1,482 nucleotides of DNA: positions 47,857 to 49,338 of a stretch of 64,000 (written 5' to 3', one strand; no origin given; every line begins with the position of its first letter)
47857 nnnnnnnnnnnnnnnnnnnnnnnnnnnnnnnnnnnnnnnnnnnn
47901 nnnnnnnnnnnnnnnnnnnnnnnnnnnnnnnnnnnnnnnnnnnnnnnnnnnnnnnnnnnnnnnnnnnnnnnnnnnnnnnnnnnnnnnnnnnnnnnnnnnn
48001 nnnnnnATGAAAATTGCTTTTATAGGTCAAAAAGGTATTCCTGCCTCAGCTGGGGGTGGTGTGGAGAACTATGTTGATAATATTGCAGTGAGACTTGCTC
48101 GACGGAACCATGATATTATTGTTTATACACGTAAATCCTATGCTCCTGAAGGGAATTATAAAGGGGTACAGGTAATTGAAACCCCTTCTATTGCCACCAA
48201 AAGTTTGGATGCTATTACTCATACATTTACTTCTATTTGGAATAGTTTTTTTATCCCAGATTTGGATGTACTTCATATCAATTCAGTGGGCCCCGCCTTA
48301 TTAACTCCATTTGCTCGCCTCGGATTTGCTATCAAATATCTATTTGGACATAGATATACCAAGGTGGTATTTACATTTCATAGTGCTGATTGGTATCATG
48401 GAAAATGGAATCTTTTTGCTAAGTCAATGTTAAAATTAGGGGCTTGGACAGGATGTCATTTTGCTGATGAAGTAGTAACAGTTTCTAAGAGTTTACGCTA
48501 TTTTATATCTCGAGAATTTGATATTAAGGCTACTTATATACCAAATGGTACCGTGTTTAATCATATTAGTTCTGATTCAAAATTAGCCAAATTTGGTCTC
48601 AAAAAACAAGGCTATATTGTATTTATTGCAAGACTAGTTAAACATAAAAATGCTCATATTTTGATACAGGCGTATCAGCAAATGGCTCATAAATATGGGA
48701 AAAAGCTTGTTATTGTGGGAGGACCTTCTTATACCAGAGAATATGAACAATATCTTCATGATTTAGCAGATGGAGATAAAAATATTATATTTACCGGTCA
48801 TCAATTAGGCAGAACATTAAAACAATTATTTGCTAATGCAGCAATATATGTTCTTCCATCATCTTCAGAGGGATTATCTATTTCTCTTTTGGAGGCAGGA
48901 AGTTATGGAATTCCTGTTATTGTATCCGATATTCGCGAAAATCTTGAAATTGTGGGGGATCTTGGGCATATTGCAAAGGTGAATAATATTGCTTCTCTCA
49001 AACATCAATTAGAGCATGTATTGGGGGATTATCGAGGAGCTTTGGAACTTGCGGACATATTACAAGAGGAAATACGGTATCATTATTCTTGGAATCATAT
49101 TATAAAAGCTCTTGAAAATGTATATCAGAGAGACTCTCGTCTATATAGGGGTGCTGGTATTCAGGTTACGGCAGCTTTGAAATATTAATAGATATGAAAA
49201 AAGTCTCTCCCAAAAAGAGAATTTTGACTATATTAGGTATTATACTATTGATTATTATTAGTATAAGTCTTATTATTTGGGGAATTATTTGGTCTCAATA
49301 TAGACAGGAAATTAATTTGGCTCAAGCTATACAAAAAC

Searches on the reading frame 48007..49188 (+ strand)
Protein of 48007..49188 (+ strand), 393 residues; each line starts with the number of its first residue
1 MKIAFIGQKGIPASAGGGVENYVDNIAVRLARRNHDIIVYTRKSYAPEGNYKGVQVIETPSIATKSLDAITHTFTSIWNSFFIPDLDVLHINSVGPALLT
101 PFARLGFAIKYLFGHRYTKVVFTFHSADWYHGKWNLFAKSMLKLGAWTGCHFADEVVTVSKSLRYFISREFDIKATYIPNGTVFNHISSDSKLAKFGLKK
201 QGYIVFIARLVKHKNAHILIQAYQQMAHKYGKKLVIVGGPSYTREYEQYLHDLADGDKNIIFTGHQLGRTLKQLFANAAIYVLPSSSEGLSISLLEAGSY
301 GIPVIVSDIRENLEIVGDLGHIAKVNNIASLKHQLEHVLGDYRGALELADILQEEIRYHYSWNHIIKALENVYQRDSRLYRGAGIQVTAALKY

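Call 64: search_protein_families(library=pfam, proteins=[window:48007-49188:+], max_evalue=0.001)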
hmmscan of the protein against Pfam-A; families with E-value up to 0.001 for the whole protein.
window:48007-49188:+ (393 aa): 6 families
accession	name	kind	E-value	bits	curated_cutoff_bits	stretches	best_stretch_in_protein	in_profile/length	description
PF00534.26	Glycos_transf_1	-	8.5e-27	94.2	26.4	1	195-342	8-159/172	Glycosyl transferases group 1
PF13692.12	Glyco_trans_1_4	-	2.6e-24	86.5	27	1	203-341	3-142/142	Glycosyl transferases group 1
PF13439.12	Glyco_transf_4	-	1.4e-18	67.9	28.5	1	17-181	2-165/170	Glycosyltransferase Family 4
PF20706.3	GT4-conflict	-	9.9e-11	41.7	26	1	198-369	194-385/385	Family 4 Glycosyltransferase in conflict systems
PF13579.12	Glyco_trans_4_4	-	9.7e-09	36.2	29.7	1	17-181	1-158/158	Glycosyl transferase 4-like domain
PF13524.12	Glyco_trans_1_2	-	0.00018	21.9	25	1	224-370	7-143/144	Glycosyl transferase-like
